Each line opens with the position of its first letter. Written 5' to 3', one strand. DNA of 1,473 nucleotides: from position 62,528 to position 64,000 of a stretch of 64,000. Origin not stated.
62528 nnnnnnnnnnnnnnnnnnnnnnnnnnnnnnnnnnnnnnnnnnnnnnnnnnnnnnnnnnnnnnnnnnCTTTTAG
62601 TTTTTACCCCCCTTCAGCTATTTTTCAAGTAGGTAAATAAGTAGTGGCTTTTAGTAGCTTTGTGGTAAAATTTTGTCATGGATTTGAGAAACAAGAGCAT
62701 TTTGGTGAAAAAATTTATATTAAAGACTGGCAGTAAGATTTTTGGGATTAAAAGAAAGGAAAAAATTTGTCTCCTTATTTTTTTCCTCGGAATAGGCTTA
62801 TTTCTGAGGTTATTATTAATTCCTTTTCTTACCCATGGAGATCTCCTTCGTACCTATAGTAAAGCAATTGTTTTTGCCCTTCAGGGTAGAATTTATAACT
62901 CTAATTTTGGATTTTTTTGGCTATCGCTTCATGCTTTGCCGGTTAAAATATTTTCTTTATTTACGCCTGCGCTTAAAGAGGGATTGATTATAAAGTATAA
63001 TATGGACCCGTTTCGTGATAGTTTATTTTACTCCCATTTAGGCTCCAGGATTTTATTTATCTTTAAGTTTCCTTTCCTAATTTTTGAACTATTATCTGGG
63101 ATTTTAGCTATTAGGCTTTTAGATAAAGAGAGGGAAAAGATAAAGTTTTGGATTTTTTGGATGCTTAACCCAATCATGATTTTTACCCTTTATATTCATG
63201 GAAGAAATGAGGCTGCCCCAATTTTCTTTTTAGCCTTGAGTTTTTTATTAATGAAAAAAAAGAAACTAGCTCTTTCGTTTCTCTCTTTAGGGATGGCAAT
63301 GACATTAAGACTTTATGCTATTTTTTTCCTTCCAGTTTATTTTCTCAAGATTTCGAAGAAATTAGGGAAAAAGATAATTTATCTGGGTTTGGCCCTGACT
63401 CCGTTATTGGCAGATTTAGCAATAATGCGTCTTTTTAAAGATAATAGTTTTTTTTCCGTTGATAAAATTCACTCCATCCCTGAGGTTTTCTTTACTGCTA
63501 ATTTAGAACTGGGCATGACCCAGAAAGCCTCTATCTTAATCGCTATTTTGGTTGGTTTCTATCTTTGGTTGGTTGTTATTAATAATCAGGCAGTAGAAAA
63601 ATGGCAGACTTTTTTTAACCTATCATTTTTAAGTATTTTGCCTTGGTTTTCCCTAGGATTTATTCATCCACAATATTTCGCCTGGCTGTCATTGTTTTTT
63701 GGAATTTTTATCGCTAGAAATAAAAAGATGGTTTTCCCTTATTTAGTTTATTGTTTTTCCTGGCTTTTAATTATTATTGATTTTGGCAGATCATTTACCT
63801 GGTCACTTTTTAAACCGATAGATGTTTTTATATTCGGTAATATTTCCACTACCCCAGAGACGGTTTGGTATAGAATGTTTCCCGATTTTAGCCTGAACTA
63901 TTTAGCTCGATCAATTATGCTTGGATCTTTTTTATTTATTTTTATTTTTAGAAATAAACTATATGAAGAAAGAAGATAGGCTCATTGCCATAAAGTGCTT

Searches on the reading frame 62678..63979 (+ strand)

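Call 50: search_protein_families(library=pfam, proteins=[window:62678-63979:+], max_evalue=0.1)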
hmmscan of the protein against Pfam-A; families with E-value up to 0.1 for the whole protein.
window:62678-63979:+ (433 aa): 2 families
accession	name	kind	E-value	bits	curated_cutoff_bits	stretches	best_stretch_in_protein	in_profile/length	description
PF14897.12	EpsG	-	0.0021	17.7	30.1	1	120-365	55-311/326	EpsG family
PF19217.5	CoV_NSP4_N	-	0.018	14.7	25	1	206-325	235-351/353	Coronavirus replicase NSP4, N-terminal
